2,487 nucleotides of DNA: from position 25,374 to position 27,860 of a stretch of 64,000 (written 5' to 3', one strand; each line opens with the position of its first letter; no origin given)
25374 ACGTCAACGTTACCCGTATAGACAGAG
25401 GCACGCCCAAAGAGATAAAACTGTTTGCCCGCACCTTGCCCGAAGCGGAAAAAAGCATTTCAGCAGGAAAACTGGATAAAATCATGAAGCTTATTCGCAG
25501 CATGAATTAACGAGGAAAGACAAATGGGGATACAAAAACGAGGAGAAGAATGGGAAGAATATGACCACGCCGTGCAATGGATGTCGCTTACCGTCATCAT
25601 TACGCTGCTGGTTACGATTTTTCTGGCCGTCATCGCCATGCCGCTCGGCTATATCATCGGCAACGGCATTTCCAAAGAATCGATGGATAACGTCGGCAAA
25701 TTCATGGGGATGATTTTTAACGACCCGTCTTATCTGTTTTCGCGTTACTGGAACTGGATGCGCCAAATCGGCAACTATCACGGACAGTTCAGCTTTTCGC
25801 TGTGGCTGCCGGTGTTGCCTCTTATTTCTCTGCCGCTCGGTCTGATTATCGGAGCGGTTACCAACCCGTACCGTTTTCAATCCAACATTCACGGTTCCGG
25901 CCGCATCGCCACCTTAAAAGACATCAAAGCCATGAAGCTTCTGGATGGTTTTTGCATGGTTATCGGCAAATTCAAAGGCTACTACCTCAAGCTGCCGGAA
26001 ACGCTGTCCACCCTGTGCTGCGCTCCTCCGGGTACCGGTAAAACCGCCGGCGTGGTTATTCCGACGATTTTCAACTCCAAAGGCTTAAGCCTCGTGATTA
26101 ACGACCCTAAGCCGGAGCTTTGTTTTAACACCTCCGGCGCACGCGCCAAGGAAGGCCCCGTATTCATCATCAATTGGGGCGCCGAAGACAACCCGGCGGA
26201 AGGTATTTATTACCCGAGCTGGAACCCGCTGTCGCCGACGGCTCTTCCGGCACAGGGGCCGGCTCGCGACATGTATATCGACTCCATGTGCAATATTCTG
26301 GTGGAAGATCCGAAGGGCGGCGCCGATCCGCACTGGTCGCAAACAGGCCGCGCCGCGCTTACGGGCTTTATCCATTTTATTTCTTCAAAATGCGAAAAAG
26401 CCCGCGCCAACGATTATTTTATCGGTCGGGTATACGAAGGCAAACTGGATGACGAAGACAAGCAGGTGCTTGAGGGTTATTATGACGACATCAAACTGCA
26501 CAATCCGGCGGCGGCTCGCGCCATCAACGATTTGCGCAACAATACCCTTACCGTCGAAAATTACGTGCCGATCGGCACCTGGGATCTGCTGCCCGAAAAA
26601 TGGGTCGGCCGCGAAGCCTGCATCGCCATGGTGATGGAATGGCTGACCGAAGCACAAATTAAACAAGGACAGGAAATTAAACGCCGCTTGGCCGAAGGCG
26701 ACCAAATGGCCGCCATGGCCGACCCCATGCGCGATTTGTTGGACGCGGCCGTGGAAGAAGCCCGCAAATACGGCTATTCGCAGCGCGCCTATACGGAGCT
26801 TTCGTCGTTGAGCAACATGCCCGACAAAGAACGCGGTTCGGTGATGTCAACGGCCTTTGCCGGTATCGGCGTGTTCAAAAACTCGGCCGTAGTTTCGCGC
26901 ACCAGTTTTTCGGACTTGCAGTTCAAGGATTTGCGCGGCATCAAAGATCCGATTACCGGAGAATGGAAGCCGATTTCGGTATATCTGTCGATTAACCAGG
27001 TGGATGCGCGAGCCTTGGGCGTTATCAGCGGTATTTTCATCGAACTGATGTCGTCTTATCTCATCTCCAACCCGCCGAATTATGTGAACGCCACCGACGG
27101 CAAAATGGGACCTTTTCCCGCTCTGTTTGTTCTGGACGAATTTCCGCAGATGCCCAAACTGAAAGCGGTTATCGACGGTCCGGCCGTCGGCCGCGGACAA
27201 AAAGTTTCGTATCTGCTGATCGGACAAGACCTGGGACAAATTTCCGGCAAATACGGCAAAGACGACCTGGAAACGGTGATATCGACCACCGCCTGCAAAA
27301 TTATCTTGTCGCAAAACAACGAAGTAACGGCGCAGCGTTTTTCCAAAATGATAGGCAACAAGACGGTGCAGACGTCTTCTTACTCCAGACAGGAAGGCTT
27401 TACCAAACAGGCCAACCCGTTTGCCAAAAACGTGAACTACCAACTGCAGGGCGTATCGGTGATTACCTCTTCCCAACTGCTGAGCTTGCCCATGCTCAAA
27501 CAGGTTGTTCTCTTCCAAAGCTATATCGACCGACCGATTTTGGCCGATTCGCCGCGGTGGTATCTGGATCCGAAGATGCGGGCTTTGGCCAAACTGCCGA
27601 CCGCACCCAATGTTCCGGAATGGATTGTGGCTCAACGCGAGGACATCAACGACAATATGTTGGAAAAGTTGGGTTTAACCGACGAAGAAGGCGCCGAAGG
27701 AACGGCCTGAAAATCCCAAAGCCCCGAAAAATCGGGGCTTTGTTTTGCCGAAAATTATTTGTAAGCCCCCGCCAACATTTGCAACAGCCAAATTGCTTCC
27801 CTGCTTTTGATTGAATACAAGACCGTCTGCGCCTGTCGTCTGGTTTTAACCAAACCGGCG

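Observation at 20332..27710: Orphan VirD4/TraG-type coupling ATPase closing a six-gene cluster of unrecognisable proteins, set between core genes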

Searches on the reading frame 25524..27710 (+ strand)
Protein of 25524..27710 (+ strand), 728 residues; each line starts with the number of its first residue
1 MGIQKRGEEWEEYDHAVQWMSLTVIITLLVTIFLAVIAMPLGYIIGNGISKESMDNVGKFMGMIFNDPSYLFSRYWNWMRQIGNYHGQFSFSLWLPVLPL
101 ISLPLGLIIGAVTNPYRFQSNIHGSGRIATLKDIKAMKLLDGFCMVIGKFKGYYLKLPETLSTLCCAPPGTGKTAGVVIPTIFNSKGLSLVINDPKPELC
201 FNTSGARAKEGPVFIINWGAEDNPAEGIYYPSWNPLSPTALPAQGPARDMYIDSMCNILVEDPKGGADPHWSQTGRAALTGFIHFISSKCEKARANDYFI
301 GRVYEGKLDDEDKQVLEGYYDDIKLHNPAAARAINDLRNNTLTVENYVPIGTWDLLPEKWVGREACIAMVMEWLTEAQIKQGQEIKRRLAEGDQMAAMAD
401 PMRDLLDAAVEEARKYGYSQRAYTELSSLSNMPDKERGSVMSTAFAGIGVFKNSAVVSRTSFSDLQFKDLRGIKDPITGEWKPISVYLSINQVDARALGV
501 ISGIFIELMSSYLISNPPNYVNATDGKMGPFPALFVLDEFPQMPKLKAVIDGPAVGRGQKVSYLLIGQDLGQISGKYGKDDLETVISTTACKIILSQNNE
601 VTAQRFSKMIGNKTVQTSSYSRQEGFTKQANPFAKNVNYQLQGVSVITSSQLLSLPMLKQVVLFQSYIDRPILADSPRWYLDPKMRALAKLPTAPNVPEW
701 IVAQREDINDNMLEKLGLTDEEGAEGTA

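Call 3: search_protein_families(library=pfam, proteins=[window:25524-27710:+], max_evalue=1)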
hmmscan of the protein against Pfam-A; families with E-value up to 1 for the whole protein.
window:25524-27710:+ (728 aa): 4 families
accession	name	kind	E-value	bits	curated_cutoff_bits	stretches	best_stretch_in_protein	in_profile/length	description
PF02534.20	T4SS-DNA_transf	-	4.9e-58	197.5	20.1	2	407-691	193-457/468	Type IV secretory system Conjugative DNA transfer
PF12696.13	TraG-D_C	-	1.6e-22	80.2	22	1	532-656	1-125/126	TraM recognition site of TraD and TraG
PF10412.15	TrwB_AAD_bind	-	5.9e-17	62.1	20.5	1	487-668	209-379/387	Type IV secretion-system coupling protein DNA-binding domain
PF00270.35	DEAD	-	0.035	14.3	26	1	162-201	16-59/167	DEAD/DEAH box helicase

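Call 4: search_protein_families(library=ncbifam, proteins=[window:25524-27710:+], max_evalue=1)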
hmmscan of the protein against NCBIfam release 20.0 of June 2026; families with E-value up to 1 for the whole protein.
window:25524-27710:+ (728 aa): 11 families
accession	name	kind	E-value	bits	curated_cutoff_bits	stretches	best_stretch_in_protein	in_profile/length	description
NF045973.1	conju_CD1115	equivalog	4.3e-43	147.8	250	2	388-665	164-423/442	VirD4-like conjugal transfer protein, CD1115 family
NF010472.0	PRK13897.1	equivalog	4.9e-34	117.9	728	2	422-683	313-554/657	type IV secretion system component VirD4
NF010450.0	PRK13876.1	subfamily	4.6e-29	101.1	674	2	429-696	312-560/667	IncP-type conjugal transfer protein TraG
NF010453.0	PRK13880.1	subfamily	3.1e-28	98.4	586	2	390-618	302-525/630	conjugal transfer coupling protein TraG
NF010424.0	PRK13850.1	equivalog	4.9e-25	87.8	681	2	446-689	320-540/670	type IV secretion system ATPase VirD4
NF010394.0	PRK13822.1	subfamily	2.5e-10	39.8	443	1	521-688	468-630/643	conjugal transfer coupling protein TraG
TIGR02767.1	TraG-Ti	equivalog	3.1e-09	36.2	686.2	1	523-643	458-575/623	Ti-type conjugative transfer system protein TraG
TIGR02759.1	TraD_Ftype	equivalog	9.9e-06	24.6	521.35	1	535-659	411-533/566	type IV conjugative transfer system coupling protein TraD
NF041326.1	Bacteroid_MobC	subfamily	1.6e-05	23.5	900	1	534-621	459-544/655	conjugal transfer protein MobC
TIGR03743.1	SXT_TraD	subfamily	0.00016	20.2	366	1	554-665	508-624/636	conjugative transfer system coupling protein TraD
TIGR01695.1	murJ_mviN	equivalog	0.075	11.7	235.55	1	17-109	83-173/506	murein biosynthesis integral membrane protein MurJ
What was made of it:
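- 25524..27710 (+): VirD4/TraG-type type IV coupling protein (T4CP), 728 aa. Two N-terminal TM helices, P-loop PGTGKT (nt 26025-26045), Walker B LFVLDEF (nt 27123-27143), and a family-specific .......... segment in the all-alpha region. Pfam and NCBIfam matches (calls 3, 4).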

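Call 8: find_homologous_proteins(query=window:25524-27710:+, max_evalue=1e-10)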
Query window:25524-27710:+ (728 aa): 1608 proteins with E <= 1e-10 among 8000 candidates; the best 120 are listed.
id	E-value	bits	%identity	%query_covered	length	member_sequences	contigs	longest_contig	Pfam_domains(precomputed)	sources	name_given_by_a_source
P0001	0.0e+0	1682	100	100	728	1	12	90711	PF10412.16,PF02534.21,PF12696.14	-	-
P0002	0.0e+0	1626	95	100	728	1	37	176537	PF10412.16,PF02534.21,PF12696.14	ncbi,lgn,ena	-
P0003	0.0e+0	1625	95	100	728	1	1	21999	PF10412.16,PF02534.21,PF12696.14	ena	-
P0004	0.0e+0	1623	95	100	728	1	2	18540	PF10412.16,PF02534.21,PF12696.14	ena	-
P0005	0.0e+0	1614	95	99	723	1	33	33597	PF10412.16,PF02534.21,PF12696.14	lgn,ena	-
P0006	0.0e+0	1614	95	99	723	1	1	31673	PF10412.16,PF02534.21,PF12696.14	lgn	-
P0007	0.0e+0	1613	95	99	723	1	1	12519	PF10412.16,PF02534.21,PF12696.14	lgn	-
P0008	0.0e+0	1613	95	99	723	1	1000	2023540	PF10412.16,PF02534.21,PF12696.14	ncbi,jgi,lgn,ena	ncbi:MAG: type IV secretory system conjugative DNA transfer family protein [Alphaproteobacteria bact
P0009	0.0e+0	1613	95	99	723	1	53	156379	PF10412.16,PF02534.21,PF12696.14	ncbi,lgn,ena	-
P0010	0.0e+0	1613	95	99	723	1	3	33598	PF10412.16,PF02534.21,PF12696.14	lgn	-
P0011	0.0e+0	1613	95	99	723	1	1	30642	PF10412.16,PF02534.21,PF12696.14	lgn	-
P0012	0.0e+0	1613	95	99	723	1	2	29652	PF10412.16,PF02534.21,PF12696.14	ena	-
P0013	0.0e+0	1613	95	99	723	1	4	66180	PF10412.16,PF02534.21,PF12696.14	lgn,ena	-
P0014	0.0e+0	1613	95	99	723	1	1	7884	PF10412.16,PF02534.21,PF12696.14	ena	-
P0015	0.0e+0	1613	95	99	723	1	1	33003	PF10412.16,PF02534.21,PF12696.14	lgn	-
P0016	0.0e+0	1613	95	99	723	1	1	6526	PF10412.16,PF02534.21,PF12696.14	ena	-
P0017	0.0e+0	1613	95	99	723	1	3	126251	PF10412.16,PF02534.21,PF12696.14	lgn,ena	-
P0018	0.0e+0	1612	95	99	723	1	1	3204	PF10412.16,PF02534.21,PF12696.14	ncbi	-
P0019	0.0e+0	1612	95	99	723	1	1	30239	PF10412.16,PF02534.21,PF12696.14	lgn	-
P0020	0.0e+0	1612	95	99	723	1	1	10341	PF10412.16,PF02534.21,PF12696.14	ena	-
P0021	0.0e+0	1612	95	99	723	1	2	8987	PF10412.16,PF02534.21,PF12696.14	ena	-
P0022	0.0e+0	1612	95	99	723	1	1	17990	PF10412.16,PF02534.21,PF12696.14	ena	-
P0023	0.0e+0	1612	95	99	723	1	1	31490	PF10412.16,PF02534.21,PF12696.14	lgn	-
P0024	0.0e+0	1612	95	99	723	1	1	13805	PF10412.16,PF02534.21,PF12696.14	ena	-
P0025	0.0e+0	1612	95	99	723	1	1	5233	PF10412.16,PF02534.21,PF12696.14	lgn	-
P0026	0.0e+0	1612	95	99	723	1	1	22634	PF10412.16,PF02534.21,PF12696.14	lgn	-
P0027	0.0e+0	1612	95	99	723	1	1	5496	PF10412.16,PF02534.21,PF12696.14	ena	-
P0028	0.0e+0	1612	95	99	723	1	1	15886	PF10412.16,PF02534.21,PF12696.14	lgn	-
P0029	0.0e+0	1612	95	99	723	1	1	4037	PF10412.16,PF02534.21,PF12696.14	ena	-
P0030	0.0e+0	1611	95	99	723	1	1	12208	PF10412.16,PF02534.21,PF12696.14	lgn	-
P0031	0.0e+0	1611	95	99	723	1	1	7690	PF10412.16,PF02534.21,PF12696.14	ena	-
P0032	0.0e+0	1611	95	99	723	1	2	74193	PF10412.16,PF02534.21,PF12696.14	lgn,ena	-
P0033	0.0e+0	1611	95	99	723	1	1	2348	PF10412.16,PF02534.21,PF12696.14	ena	-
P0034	0.0e+0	1611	95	99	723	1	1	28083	PF10412.16,PF02534.21,PF12696.14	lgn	-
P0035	0.0e+0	1611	95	99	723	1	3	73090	PF10412.16,PF02534.21,PF12696.14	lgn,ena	-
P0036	0.0e+0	1611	95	99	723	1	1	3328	PF10412.16,PF02534.21,PF12696.14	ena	-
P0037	0.0e+0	1611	95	99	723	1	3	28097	PF10412.16,PF02534.21,PF12696.14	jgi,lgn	jgi:type IV secretion system protein VirD4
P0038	0.0e+0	1611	95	99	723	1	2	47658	PF10412.16,PF02534.21,PF12696.14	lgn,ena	-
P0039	0.0e+0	1611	95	99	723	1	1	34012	PF10412.16,PF02534.21,PF12696.14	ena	-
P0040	0.0e+0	1611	95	99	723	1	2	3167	PF10412.16,PF02534.21,PF12696.14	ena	-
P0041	0.0e+0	1611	95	99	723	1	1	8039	PF10412.16,PF02534.21,PF12696.14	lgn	-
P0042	0.0e+0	1611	95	99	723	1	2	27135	PF10412.16,PF02534.21,PF12696.14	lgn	-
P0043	0.0e+0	1611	95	99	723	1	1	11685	PF10412.16,PF02534.21,PF12696.14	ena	-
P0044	0.0e+0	1611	95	99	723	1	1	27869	PF10412.16,PF02534.21,PF12696.14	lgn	-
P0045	0.0e+0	1611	95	100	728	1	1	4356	PF10412.16,PF02534.21,PF12696.14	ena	-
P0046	0.0e+0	1611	95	99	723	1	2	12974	PF10412.16,PF02534.21,PF12696.14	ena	-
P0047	0.0e+0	1611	95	99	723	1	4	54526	PF10412.16,PF02534.21,PF12696.14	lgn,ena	-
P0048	0.0e+0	1611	95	99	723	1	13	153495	PF10412.16,PF02534.21,PF12696.14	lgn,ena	-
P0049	0.0e+0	1611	95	99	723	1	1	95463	PF10412.16,PF02534.21,PF12696.14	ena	-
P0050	0.0e+0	1611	95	99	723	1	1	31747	PF10412.16,PF02534.21,PF12696.14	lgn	-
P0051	0.0e+0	1611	95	99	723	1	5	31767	PF10412.16,PF02534.21,PF12696.14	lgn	-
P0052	0.0e+0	1611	95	99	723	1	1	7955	PF10412.16,PF02534.21,PF12696.14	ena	-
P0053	0.0e+0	1611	95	99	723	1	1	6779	PF10412.16,PF02534.21,PF12696.14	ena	-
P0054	0.0e+0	1611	95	99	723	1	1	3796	PF10412.16,PF02534.21,PF12696.14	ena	-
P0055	0.0e+0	1611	95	98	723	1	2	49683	PF10412.16,PF02534.21,PF12696.14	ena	-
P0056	0.0e+0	1611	95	99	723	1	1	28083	PF10412.16,PF02534.21,PF12696.14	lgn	-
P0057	0.0e+0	1611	95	99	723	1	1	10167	PF10412.16,PF02534.21,PF12696.14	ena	-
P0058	0.0e+0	1611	95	99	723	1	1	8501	PF10412.16,PF02534.21,PF12696.14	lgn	-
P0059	0.0e+0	1611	95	99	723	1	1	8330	PF10412.16,PF02534.21,PF12696.14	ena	-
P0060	0.0e+0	1611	95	99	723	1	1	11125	PF10412.16,PF02534.21,PF12696.14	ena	-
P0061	0.0e+0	1611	95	99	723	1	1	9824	PF10412.16,PF02534.21,PF12696.14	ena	-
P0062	0.0e+0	1611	95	99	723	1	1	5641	PF10412.16,PF02534.21,PF12696.14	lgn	-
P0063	0.0e+0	1611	95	99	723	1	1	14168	PF10412.16,PF02534.21,PF12696.14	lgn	-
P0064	0.0e+0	1611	95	99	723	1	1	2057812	PF10412.16,PF02534.21,PF12696.14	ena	-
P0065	0.0e+0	1610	95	99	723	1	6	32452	PF10412.16,PF02534.21,PF12696.14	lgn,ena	-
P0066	0.0e+0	1610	95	99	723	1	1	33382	PF10412.16,PF02534.21,PF12696.14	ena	-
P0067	0.0e+0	1610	95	99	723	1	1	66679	PF10412.16,PF02534.21,PF12696.14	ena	-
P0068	0.0e+0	1610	95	99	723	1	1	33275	PF10412.16,PF02534.21,PF12696.14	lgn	-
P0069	0.0e+0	1610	95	99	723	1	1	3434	PF10412.16,PF02534.21,PF12696.14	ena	-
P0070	0.0e+0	1610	95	99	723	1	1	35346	PF10412.16,PF02534.21,PF12696.14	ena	-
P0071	0.0e+0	1610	95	99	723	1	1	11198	PF10412.16,PF02534.21,PF12696.14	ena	-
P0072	0.0e+0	1610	95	99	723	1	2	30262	PF10412.16,PF02534.21,PF12696.14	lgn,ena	-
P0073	0.0e+0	1610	95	99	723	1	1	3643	PF10412.16,PF02534.21,PF12696.14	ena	-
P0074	0.0e+0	1610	95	99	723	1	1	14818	PF10412.16,PF02534.21,PF12696.14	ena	-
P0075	0.0e+0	1610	95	99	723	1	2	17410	PF10412.16,PF02534.21,PF12696.14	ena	-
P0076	0.0e+0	1610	95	99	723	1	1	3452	PF10412.16,PF02534.21,PF12696.14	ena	-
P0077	0.0e+0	1610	95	99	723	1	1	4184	PF10412.16,PF02534.21,PF12696.14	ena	-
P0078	0.0e+0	1610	95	99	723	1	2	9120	PF10412.16,PF02534.21,PF12696.14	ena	-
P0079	0.0e+0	1610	95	99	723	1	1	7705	PF10412.16,PF02534.21,PF12696.14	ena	-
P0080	0.0e+0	1610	95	99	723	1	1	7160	PF10412.16,PF02534.21,PF12696.14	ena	-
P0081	0.0e+0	1610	95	99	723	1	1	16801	PF10412.16,PF02534.21,PF12696.14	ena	-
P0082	0.0e+0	1610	95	99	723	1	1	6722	PF10412.16,PF02534.21,PF12696.14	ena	-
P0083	0.0e+0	1610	95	99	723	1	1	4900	PF10412.16,PF02534.21,PF12696.14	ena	-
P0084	0.0e+0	1610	95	99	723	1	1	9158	PF10412.16,PF02534.21,PF12696.14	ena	-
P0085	0.0e+0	1610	95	99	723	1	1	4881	PF10412.16,PF02534.21,PF12696.14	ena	-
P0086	0.0e+0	1610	95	99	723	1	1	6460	PF10412.16,PF02534.21,PF12696.14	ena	-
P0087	0.0e+0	1610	95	99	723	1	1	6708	PF10412.16,PF02534.21,PF12696.14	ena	-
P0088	0.0e+0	1610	95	99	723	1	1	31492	PF10412.16,PF02534.21,PF12696.14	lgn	-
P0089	0.0e+0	1610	95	99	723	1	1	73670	PF10412.16,PF02534.21,PF12696.14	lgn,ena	-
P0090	0.0e+0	1610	95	99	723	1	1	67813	PF10412.16,PF02534.21,PF12696.14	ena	-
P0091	0.0e+0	1610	95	99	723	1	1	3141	PF10412.16,PF02534.21,PF12696.14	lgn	-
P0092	0.0e+0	1610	95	99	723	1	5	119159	PF10412.16,PF02534.21,PF12696.14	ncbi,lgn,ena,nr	ncbi:MAG: hypothetical protein BHW58_08360 [Azospirillum sp. 51_20]|nr:MAG: hypothetical protein BHW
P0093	0.0e+0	1610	95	99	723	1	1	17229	PF10412.16,PF02534.21,PF12696.14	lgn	-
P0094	0.0e+0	1610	95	99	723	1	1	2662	PF10412.16,PF02534.21,PF12696.14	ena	-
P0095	0.0e+0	1610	95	99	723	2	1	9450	PF10412.16,PF02534.21,PF12696.14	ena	-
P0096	0.0e+0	1610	95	99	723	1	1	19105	PF10412.16,PF02534.21,PF12696.14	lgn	-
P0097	0.0e+0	1610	95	99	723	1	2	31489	PF10412.16,PF02534.21,PF12696.14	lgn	-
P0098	0.0e+0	1610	95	99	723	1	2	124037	PF10412.16,PF02534.21,PF12696.14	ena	-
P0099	0.0e+0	1610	95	99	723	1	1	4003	PF10412.16,PF02534.21,PF12696.14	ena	-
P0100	0.0e+0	1610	95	99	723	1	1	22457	PF10412.16,PF02534.21,PF12696.14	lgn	-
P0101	0.0e+0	1610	95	99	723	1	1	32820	PF10412.16,PF02534.21,PF12696.14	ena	-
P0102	0.0e+0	1609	95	99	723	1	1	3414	PF10412.16,PF02534.21,PF12696.14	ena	-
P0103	0.0e+0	1609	95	99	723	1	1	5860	PF10412.16,PF02534.21,PF12696.14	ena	-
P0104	0.0e+0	1609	95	98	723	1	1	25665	PF10412.16,PF02534.21,PF12696.14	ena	-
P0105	0.0e+0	1609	95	99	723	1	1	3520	PF10412.16,PF02534.21,PF12696.14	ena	-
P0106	0.0e+0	1609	95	99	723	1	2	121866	PF10412.16,PF02534.21,PF12696.14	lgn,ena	-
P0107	0.0e+0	1609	95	99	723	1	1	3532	PF10412.16,PF02534.21,PF12696.14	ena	-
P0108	0.0e+0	1609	95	99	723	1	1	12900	PF10412.16,PF02534.21,PF12696.14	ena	-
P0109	0.0e+0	1609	95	99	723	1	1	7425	PF10412.16,PF02534.21,PF12696.14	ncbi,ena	-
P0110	0.0e+0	1609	95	99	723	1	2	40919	PF10412.16,PF02534.21,PF12696.14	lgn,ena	-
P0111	0.0e+0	1609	95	99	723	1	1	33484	PF10412.16,PF02534.21,PF12696.14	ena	-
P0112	0.0e+0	1609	95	99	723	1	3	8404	PF10412.16,PF02534.21,PF12696.14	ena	-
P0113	0.0e+0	1609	95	99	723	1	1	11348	PF10412.16,PF02534.21,PF12696.14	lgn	-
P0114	0.0e+0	1609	94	99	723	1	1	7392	PF10412.16,PF02534.21,PF12696.14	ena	-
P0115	0.0e+0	1609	95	99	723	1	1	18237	PF10412.16,PF02534.21,PF12696.14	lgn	-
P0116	0.0e+0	1609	95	99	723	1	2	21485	PF10412.16,PF02534.21,PF12696.14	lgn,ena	-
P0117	0.0e+0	1609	95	99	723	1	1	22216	PF10412.16,PF02534.21,PF12696.14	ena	-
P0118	0.0e+0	1609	95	99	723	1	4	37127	PF10412.16,PF02534.21,PF12696.14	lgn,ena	-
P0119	0.0e+0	1609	95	99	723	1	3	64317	PF10412.16,PF02534.21,PF12696.14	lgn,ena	-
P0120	0.0e+0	1609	95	99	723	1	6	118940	PF10412.16,PF02534.21,PF12696.14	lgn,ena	-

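Call 10: search_solved_structures(query=window:25524-27710:+, max_evalue=0.001)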
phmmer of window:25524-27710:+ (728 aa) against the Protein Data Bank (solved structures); distinct sequences matched with E-value up to 0.001: 0.
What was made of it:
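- Tried and rejected: The T4CP itself has no PDB relative by phmmer at E of 1e-3 or better (call 10).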

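Call 11: search_protein_families(library=padloc, proteins=[window:25524-27710:+], max_evalue=1)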
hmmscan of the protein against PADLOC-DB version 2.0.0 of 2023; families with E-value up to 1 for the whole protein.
window:25524-27710:+ (728 aa): 1 family
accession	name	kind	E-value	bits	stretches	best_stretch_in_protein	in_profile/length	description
PDLC04140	mad8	-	0.0041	14.7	1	529-615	189-270/314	mads_8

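Call 12: find_encoding_contigs(protein=P0008, flank=10000, max_places=4)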
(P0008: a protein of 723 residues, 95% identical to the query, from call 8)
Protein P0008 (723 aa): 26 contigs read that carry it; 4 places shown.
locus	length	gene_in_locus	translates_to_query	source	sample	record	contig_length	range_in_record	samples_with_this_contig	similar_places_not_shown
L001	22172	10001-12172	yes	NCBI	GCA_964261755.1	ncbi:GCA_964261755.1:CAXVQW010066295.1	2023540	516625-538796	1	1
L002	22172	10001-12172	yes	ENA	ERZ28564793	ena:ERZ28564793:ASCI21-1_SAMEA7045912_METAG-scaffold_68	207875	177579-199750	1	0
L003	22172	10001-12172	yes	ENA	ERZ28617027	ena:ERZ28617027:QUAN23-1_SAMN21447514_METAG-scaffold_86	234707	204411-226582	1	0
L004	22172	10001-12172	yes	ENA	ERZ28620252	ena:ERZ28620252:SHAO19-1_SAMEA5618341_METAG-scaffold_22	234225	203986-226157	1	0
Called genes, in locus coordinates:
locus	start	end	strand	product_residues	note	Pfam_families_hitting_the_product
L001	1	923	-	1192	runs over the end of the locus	PF01855:POR_N, PF17147:PFOR_II, PF01558:POR, PF10371:EKR, PF12838:Fer4_7, PF13237:Fer4_10, PF13484:Fer4_16, PF02775:TPP_enzyme_C, +6 more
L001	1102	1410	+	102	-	-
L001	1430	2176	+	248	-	PF08242:Methyltransf_12 (faint), PF05175:MTS, PF13847:Methyltransf_31, PF02390:Methyltransf_4 (weak), PF08241:Methyltransf_11 (weak), PF13649:Methyltransf_25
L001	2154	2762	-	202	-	-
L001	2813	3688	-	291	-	PF04542:Sigma70_r2, PF04545:Sigma70_r4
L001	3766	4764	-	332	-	PF01479:S4 (weak), PF00849:PseudoU_synth_2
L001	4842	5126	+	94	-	PF20082:DUF6476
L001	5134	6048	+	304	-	-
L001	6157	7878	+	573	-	-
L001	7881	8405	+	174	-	-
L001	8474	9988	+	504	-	-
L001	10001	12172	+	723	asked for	PF02534:T4SS-DNA_transf, PF10412:TrwB_AAD_bind, PF12696:TraG-D_C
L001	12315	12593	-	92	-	PF01022:HTH_5, PF12840:HTH_20 (weak), PF12802:MarR_2 (weak)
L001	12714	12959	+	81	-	PF02609:Exonuc_VII_S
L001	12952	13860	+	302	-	PF00348:polyprenyl_synt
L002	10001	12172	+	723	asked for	PF02534:T4SS-DNA_transf, PF10412:TrwB_AAD_bind, PF12696:TraG-D_C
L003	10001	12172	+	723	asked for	PF02534:T4SS-DNA_transf, PF10412:TrwB_AAD_bind, PF12696:TraG-D_C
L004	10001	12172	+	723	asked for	PF02534:T4SS-DNA_transf, PF10412:TrwB_AAD_bind, PF12696:TraG-D_C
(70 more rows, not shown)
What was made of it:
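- On Integrative conjugative or mobilisable element: Neighbours are all housekeeping by Pfam (call 12).
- Checked: Pfam labels of the +/-10 kb neighbours in the sister species are all housekeeping (call 12)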

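Call 20: search_protein_families(library=phrogs, proteins=[window:25524-27710:+], max_evalue=1)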
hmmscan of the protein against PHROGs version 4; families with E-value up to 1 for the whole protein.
window:25524-27710:+ (728 aa): 2 families
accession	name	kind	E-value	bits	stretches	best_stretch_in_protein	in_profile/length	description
phrog_29499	-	unknown function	0.0042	18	1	23-107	17-103/135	-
phrog_16147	-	unknown function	0.31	12.5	0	593-636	30-73/84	-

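Call 21: search_protein_representatives(protein=window:25524-27710:+)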
Query: 728 residues. Proteins with E-value up to 0.001 (for the whole library): 5155; up to 1e-10: 1463; up to 1e-30: 258. The best 150 are listed.
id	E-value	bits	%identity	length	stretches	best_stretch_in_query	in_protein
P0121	4.9e-252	854.8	57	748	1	20-705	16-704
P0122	9.7e-207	705.0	50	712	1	12-701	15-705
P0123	1.7e-181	621.5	43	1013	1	8-707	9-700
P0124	3.3e-171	587.6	46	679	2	351-707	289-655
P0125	1.4e-169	582.2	54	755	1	138-688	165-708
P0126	2.2e-162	558.4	45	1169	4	170-520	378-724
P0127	5.3e-159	547.2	46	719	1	124-704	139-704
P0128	2.1e-153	528.7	38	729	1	10-714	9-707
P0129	4.8e-152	524.2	51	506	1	190-699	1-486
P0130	2.4e-151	521.9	38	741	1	5-707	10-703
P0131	1.0e-150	519.8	78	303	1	311-608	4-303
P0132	2.7e-150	518.4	39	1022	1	11-711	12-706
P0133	1.7e-149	515.8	42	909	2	350-706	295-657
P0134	2.4e-148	512.0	37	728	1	8-711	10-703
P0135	3.1e-145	501.7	37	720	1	12-705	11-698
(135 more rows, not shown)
